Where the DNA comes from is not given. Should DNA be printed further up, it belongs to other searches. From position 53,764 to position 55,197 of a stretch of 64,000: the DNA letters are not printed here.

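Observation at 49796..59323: Candidate eukaryote-style phosphosphingolipid pathway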

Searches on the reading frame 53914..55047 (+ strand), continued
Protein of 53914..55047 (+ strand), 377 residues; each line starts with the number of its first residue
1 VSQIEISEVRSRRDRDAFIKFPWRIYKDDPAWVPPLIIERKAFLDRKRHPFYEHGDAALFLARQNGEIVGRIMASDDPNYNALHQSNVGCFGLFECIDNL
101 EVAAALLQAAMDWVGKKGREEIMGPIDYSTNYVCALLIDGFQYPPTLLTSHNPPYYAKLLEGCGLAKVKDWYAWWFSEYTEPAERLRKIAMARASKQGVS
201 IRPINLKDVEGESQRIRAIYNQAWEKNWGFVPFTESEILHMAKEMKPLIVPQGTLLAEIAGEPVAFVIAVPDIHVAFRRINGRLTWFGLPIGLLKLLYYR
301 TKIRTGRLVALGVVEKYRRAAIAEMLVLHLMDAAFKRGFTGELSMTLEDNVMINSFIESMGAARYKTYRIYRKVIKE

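Call 42: get_annotated_region(hit=H1, flank=8000)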
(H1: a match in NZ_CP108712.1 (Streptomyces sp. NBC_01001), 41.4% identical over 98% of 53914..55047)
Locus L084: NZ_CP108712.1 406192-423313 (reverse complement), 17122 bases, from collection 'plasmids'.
description: Streptomyces sp. NBC_01001 plasmid unnamed1, complete sequence
organism: Streptomyces sp. NBC_01001 (NCBI taxid 2903713)
taxonomy: Bacteria; Actinomycetota; Actinomycetes; Kitasatosporales; Streptomycetaceae; Streptomyces; Streptomyces sp. NBC 01001
host: -; source: -; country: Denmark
typing (MOB-suite, as given by PLSDB): mobilizable; relaxase MOBP
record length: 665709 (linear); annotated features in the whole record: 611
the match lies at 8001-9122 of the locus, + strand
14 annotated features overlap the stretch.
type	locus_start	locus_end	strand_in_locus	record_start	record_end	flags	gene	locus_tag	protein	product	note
CDS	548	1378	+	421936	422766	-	-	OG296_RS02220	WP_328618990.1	hypothetical protein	-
CDS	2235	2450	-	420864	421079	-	-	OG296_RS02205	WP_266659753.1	DUF6243 family protein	-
CDS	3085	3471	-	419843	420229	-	-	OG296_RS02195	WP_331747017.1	hypothetical protein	-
CDS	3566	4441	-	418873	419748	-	-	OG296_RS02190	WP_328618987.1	hypothetical protein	-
CDS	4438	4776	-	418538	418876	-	-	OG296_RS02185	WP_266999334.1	PadR family transcriptional regulator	-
CDS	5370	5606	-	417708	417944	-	-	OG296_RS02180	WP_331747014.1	hypothetical protein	-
CDS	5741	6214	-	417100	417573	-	-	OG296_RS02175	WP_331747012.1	hypothetical protein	-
CDS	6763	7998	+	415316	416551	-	-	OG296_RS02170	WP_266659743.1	aminotransferase class I/II-fold pyridoxal phosphate-dependent enzyme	GO:0009058 - biosynthetic process [Evidence IEA]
CDS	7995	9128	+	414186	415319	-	-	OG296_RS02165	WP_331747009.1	GNAT family N-acetyltransferase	-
CDS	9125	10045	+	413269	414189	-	-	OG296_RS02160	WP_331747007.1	NAD-dependent epimerase/dehydratase family protein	-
CDS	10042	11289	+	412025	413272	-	-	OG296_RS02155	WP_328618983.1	condensation domain-containing protein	-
CDS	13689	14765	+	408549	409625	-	-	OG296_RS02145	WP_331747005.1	hypothetical protein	-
CDS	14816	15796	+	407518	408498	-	-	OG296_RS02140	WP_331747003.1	hypothetical protein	-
CDS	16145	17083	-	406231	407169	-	-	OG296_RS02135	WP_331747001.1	NADP-dependent oxidoreductase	-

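Call 80: search_protein_families(library=ncbifam, proteins=[L001:11173-12327:+, L002:12414-13364:+, L002:18155-19045:+, L083:10128-10916:+, L083:2749-3843:-, L058:8396-9937:+, L084:6763-7998:+, L002:7737-9041:+], max_evalue=0.00001)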
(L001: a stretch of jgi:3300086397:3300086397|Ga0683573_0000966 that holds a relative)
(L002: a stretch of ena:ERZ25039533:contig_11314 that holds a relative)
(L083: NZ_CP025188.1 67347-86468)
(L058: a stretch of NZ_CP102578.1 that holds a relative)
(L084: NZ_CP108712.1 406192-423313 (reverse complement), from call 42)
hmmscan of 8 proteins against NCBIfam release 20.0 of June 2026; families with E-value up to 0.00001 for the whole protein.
L001:11173-12327:+ (384 aa): 3 families
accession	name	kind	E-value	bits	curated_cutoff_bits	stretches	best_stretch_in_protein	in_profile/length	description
NF041135.1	IPPtranDIPPsyn_Thcocales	equivalog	1.2e-20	73.9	580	1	142-267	206-327/419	bifunctional L-myo-inositol-1-phosphate cytidylyltransferase/CDP-L-myo-inositol myo-inositolphosphotransferase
NF040950.1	archin_ph_syn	equivalog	1.2e-09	38.3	180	1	169-268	8-104/191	archaetidylinositol phosphate synthase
NF045883.1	PIPSynth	equivalog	2.8e-06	27.1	170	1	173-267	10-102/197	phosphatidylinositol phosphate synthase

L002:12414-13364:+ (316 aa): 43 families (the best 25 are shown)
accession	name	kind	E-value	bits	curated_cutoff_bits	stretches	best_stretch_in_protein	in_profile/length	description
NF045702.1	rSAM_GDGT_ether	equivalog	1.5e-19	70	450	1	17-187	74-255/486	tetraether lipid synthase Tes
TIGR02109.1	PQQ_syn_pqqE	equivalog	3.9e-18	65.5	381.35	1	28-200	6-183/358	pyrroloquinoline quinone biosynthesis protein PqqE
TIGR02666.1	moaA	equivalog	2.9e-16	59.4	284.05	1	33-230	14-225/336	GTP 3',8-cyclase MoaA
NF045646.2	rSAM_Se_TrsS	equivalog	3e-16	59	490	1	32-188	89-254/441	radical SAM (seleno)protein TrsS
TIGR02668.1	moaA_archaeal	equivalog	4.5e-15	55.4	325.25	1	32-186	13-174/303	GTP 3',8-cyclase MoaA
NF038283.1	viperin_w_prok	equivalog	7.3e-15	54.9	180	1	35-139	8-120/281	viperin family antiviral radical SAM protein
TIGR04466.1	rSAM_BlsE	equivalog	4.5e-13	49.4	400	1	35-182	9-159/327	cytosylglucuronate decarboxylase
TIGR04317.1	W_rSAM_matur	equivalog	4.6e-13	49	380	1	36-188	11-174/349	tungsten cofactor oxidoreductase radical SAM maturase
TIGR04303.1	GeoRSP_rSAM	equivalog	6.3e-13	49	400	1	28-189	4-168/325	GeoRSP system radical SAM/SPASM protein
NF001199.0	PRK00164.2-1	equivalog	1.2e-12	47.7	231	1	33-141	16-126/308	GTP 3',8-cyclase MoaA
NF050035.1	rSAM_WgK_link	exception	2.2e-12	46.7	650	1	26-169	6-153/367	radical SAM/SPASM peptide maturase WgkB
TIGR04545.1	rSAM_ahbD_hemeb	equivalog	3.1e-12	46.6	500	1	32-195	3-172/339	heme b synthase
TIGR04051.1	rSAM_NirJ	equivalog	8.8e-12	44.6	515.45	1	34-161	7-137/354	heme d1 biosynthesis radical SAM protein NirJ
TIGR03961.1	rSAM_PTO1314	hypoth_equivalog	2.8e-11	43.3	306.05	1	25-305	19-307/332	PTO1314 family radical SAM protein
NF049973.1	radical_Rv1681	equivalog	4.5e-11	42.3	380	1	38-192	81-241/326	Rv1681 family radical SAM protein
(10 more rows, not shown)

L002:18155-19045:+ (296 aa): 0 families

L083:10128-10916:+ (262 aa): 0 families

L083:2749-3843:- (364 aa): 3 families
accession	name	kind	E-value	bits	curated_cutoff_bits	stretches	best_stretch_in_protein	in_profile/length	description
NF040950.1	archin_ph_syn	equivalog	2.2e-12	47.2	180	1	168-244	19-96/191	archaetidylinositol phosphate synthase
NF045883.1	PIPSynth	equivalog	2.3e-11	43.7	170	1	166-240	16-91/197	phosphatidylinositol phosphate synthase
NF041135.1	IPPtranDIPPsyn_Thcocales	equivalog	1.2e-07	31.1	580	1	144-345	221-415/419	bifunctional L-myo-inositol-1-phosphate cytidylyltransferase/CDP-L-myo-inositol myo-inositolphosphotransferase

L058:8396-9937:+ (513 aa): 12 families
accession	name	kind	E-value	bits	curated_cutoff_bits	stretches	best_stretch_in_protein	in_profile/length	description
NF047600.1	SerpalmtaseCFB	equivalog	2.3e-153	510.5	640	1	5-396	6-394/395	serine palmitoyltransferase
TIGR01825.1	gly_Cac_T_rel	subfamily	2.7e-118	395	535.4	1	18-397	9-385/385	BioF/Kbl family PLP-dependent acyltransferase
NF047599.1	SerpalmtaseBetaP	equivalog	4.6e-117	391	500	1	13-394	13-393/394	serine palmitoyltransferase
TIGR00858.1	bioF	equivalog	7.8e-114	380.2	426.45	1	33-386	11-363/365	8-amino-7-oxononanoate synthase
NF005394.0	PRK06939.1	equivalog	7.7e-112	373.9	460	1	17-397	16-397/397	glycine C-acetyltransferase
TIGR01822.1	2am3keto_CoA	equivalog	1.8e-92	310.3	493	1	16-397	11-393/393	glycine C-acetyltransferase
NF047603.1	SerpalmtaseAlphaP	equivalog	5.6e-91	305.2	670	1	23-397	25-399/399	serine palmitoyltransferase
TIGR01821.1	5aminolev_synth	equivalog_domain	2.8e-74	250.4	338.55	1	37-396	38-399/402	5-aminolevulinate synthase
NF005526.0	PRK07179.1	equivalog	1.9e-63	214.5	428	1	45-396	56-401/407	alpha-hydroxyketone-type quorum-sensing autoinducer synthase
NF004608.1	PRK05937.1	equivalog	1.2e-42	146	399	1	77-392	43-347/366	8-amino-7-oxononanoate synthase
NF005697.0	PRK07505.1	subfamily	1.2e-41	142.7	342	1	36-393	41-401/405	hypothetical protein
TIGR03588.1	PseC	equivalog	1.4e-06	27.5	423.5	1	90-219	32-163/380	UDP-4-amino-4,6-dideoxy-N-acetyl-beta-L-altrosamine transaminase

L084:6763-7998:+ (411 aa): 11 families
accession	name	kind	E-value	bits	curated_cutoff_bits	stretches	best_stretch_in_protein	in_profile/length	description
NF047600.1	SerpalmtaseCFB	equivalog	8.8e-113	376.9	640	1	22-388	24-392/395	serine palmitoyltransferase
TIGR00858.1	bioF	equivalog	1.3e-101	340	426.45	1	25-381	6-364/365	8-amino-7-oxononanoate synthase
NF047599.1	SerpalmtaseBetaP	equivalog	1.7e-99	333.2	500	1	33-388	36-393/394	serine palmitoyltransferase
TIGR01825.1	gly_Cac_T_rel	subfamily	6.6e-97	324.6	535.4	1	34-391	27-385/385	BioF/Kbl family PLP-dependent acyltransferase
NF005394.0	PRK06939.1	equivalog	8.6e-95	317.8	460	1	37-391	38-397/397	glycine C-acetyltransferase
TIGR01822.1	2am3keto_CoA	equivalog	7.4e-87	291.8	493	1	36-391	34-393/393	glycine C-acetyltransferase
NF047603.1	SerpalmtaseAlphaP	equivalog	9.1e-80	268.2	670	1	33-391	38-399/399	serine palmitoyltransferase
TIGR01821.1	5aminolev_synth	equivalog_domain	2.1e-72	244.2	338.55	1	41-389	46-398/402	5-aminolevulinate synthase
NF005526.0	PRK07179.1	equivalog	4.5e-58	196.7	428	1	43-384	57-395/407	alpha-hydroxyketone-type quorum-sensing autoinducer synthase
NF004608.1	PRK05937.1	equivalog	1.2e-29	103.2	399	1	48-305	10-277/366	8-amino-7-oxononanoate synthase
NF005697.0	PRK07505.1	subfamily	2.1e-29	102.4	342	1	38-382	46-396/405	hypothetical protein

L002:7737-9041:+ (434 aa): 12 families
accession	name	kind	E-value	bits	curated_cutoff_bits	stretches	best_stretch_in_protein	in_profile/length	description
TIGR00858.1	bioF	equivalog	1.7e-98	329.7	426.45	1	70-422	12-364/365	8-amino-7-oxononanoate synthase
TIGR01825.1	gly_Cac_T_rel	subfamily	5.6e-95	318.2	535.4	1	69-424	23-377/385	BioF/Kbl family PLP-dependent acyltransferase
NF005394.0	PRK06939.1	equivalog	1.5e-93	313.7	460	1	59-423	21-388/397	glycine C-acetyltransferase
NF047600.1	SerpalmtaseCFB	equivalog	6e-93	311.6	640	1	70-425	34-388/395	serine palmitoyltransferase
NF047599.1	SerpalmtaseBetaP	equivalog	4.5e-91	305.5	500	1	81-424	43-388/394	serine palmitoyltransferase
TIGR01822.1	2am3keto_CoA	equivalog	5.2e-82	275.8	493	1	62-422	20-383/393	glycine C-acetyltransferase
NF047603.1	SerpalmtaseAlphaP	equivalog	1.8e-72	244.3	670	1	82-422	46-389/399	serine palmitoyltransferase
TIGR01821.1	5aminolev_synth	equivalog_domain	4.5e-70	236.5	338.55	1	80-425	44-393/402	5-aminolevulinate synthase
NF005526.0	PRK07179.1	equivalog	2.8e-55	187.5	428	1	82-427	55-397/407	alpha-hydroxyketone-type quorum-sensing autoinducer synthase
NF005697.0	PRK07505.1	subfamily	2.1e-43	148.5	342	1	74-427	41-400/405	hypothetical protein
NF004608.1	PRK05937.1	equivalog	2e-34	119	399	1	83-408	4-332/366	8-amino-7-oxononanoate synthase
NF041364.1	GntC_guanitoxin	equivalog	5.9e-07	28.7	415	1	229-352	156-280/356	guanitoxin biosynthesis PLP-dependent (S)-gamma-hydroxy-L-arginine cyclodehydratase GntC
